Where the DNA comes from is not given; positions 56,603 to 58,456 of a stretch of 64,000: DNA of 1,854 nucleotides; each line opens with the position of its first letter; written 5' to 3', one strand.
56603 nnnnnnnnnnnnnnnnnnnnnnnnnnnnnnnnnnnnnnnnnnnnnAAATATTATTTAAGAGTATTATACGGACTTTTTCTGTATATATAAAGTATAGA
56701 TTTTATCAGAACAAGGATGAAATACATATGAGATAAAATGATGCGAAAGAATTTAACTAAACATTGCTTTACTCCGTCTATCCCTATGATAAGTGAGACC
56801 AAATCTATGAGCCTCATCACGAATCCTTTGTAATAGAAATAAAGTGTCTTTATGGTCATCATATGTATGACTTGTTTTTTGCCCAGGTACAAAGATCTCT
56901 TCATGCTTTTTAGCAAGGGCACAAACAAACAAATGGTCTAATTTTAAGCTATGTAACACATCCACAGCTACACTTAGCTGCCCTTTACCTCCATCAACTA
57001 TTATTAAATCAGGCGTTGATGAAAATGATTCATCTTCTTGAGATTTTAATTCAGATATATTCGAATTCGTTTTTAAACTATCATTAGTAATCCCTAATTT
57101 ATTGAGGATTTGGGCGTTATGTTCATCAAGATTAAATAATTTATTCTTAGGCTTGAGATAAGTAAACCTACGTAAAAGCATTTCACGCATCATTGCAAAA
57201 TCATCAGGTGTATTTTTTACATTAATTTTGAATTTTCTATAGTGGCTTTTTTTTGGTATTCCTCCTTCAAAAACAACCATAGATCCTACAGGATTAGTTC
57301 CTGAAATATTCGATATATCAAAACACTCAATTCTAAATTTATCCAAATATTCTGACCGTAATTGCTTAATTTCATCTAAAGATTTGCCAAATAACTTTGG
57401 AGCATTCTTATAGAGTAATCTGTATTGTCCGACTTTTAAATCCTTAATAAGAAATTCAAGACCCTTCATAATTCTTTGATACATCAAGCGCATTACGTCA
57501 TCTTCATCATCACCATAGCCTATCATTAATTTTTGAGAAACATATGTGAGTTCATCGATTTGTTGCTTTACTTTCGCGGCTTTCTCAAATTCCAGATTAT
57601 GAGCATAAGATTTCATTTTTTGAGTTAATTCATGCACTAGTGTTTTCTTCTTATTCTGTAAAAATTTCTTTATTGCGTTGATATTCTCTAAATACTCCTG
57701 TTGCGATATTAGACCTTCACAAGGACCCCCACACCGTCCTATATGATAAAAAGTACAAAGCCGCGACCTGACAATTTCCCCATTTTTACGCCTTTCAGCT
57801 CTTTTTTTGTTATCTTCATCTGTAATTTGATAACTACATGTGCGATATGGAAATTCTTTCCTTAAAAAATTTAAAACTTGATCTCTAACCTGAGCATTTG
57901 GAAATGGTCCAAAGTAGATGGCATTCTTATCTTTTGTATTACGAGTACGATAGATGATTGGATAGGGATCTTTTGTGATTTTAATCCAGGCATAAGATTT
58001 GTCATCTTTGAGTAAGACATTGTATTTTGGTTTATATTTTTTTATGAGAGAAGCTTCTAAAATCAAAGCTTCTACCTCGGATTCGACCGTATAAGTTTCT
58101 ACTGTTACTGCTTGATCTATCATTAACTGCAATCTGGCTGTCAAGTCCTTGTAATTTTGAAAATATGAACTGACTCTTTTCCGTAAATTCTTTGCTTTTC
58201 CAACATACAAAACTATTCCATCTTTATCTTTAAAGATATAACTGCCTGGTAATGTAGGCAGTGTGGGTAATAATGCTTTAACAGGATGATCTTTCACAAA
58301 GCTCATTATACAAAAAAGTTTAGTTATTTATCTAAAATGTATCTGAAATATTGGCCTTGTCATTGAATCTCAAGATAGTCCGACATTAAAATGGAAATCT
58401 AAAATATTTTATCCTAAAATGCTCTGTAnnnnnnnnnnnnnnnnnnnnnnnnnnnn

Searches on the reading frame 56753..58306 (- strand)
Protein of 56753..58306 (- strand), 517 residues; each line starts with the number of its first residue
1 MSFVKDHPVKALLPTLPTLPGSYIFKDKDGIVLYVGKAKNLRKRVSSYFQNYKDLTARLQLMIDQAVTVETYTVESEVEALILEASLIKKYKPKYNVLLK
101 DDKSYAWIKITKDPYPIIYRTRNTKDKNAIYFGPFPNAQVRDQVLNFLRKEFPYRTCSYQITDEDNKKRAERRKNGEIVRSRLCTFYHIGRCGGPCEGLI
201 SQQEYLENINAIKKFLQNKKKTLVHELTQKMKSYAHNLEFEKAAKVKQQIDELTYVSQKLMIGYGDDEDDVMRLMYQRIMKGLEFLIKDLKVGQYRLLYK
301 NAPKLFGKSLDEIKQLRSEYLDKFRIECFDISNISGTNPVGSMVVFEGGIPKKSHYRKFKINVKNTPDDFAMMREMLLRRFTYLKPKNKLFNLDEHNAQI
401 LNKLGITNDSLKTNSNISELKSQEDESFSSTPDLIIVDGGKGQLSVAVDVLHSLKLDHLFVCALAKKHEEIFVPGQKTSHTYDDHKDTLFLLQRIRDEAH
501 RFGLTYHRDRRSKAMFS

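Call 18: find_related_loci(query=window:56753-58306:-, collection=genome_contigs, flank=10000)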
Query window:56753-58306:- (517 aa) in genome_contigs; peptide patterns used: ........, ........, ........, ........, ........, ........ (x = any residue, [..] = any of these).
600 stretches matched a pattern (row limit reached: there are more); 498 encode a relative of the query (tblastn E <= 1e-3); the best 80 are kept; 80 distinct loci.
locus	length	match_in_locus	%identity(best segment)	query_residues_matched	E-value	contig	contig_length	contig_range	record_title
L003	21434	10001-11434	57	6-516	0e+0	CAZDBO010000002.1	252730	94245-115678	MAG TPA_asm: uncultured Candidatus Saccharibacteria bacterium isolate binchicken_co30_8 genome assembly, contig: NODE_44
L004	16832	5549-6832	42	12-517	3e-112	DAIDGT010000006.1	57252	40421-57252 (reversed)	MAG TPA_asm: bacterium isolate clean329 NODE_6_length_57252_cov_4.470066, whole genome shotgun sequence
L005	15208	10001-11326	39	13-513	2e-105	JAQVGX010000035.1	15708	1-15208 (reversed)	MAG: Candidatus Dojkabacteria bacterium isolate STE_192 NODE_8700_length_15708_cov_3.603363_Sandtown_E, whole genome sho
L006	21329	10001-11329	41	13-512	1e-100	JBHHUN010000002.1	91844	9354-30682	MAG: Candidatus Dojkabacteria bacterium isolate S.5.sp3_bin.15 NODE_9_length_91844_cov_7.260031, whole genome shotgun se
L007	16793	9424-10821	38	17-515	5e-100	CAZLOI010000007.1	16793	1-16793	MAG TPA_asm: uncultured Candidatus Saccharibacteria bacterium isolate binchicken_co179_42 genome assembly, contig: NODE_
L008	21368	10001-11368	39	9-511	5e-97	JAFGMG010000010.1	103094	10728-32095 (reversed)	MAG: Candidatus Dojkabacteria bacterium isolate Zod_Metabat.46 k87_6102734, whole genome shotgun sequence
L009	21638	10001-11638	33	4-517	5e-83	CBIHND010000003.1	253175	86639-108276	MAG TPA_asm: uncultured Fluviicola sp. isolate SRR18156186_binner123_Refined_29 genome assembly, contig: ERZ27336839.14,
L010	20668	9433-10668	35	10-513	1e-82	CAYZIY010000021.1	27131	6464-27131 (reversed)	MAG TPA_asm: uncultured Planctomycetales bacterium isolate SRP141376_co2_271 genome assembly, contig: NODE_3818_length_2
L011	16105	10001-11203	34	16-514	4e-79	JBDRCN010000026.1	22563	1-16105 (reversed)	MAG: Candidatus Omnitrophota bacterium isolate MEGAHIT-group-1.186 k141_11824570, whole genome shotgun sequence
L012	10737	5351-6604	36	15-517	4e-79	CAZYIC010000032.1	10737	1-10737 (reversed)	MAG TPA_asm: uncultured Gammaproteobacteria bacterium isolate binchicken_co38_456 genome assembly, contig: NODE_13053_le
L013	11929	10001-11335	33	15-517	3e-78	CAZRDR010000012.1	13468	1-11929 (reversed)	MAG TPA_asm: uncultured Gammaproteobacteria bacterium isolate SRP135725_co2_727 genome assembly, contig: k141_4357140, w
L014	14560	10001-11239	36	16-517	3e-77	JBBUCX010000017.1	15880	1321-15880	MAG: Patescibacteria group bacterium isolate H51-bin115_1 H51_bin115_1_000000000017, whole genome shotgun sequence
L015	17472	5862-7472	32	9-513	8e-77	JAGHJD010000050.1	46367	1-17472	MAG: Clostridia bacterium isolate MAG.45 k127_992888, whole genome shotgun sequence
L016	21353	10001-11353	34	15-516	1e-75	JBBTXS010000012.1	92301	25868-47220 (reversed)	MAG: Patescibacteria group bacterium isolate H51-bin091_1 H51_bin091_1_000000000012, whole genome shotgun sequence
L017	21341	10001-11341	34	3-515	2e-74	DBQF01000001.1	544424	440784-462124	MAG TPA_asm: candidate division WWE3 bacterium UBA1401 UBA1401_contig_1134, whole genome shotgun sequence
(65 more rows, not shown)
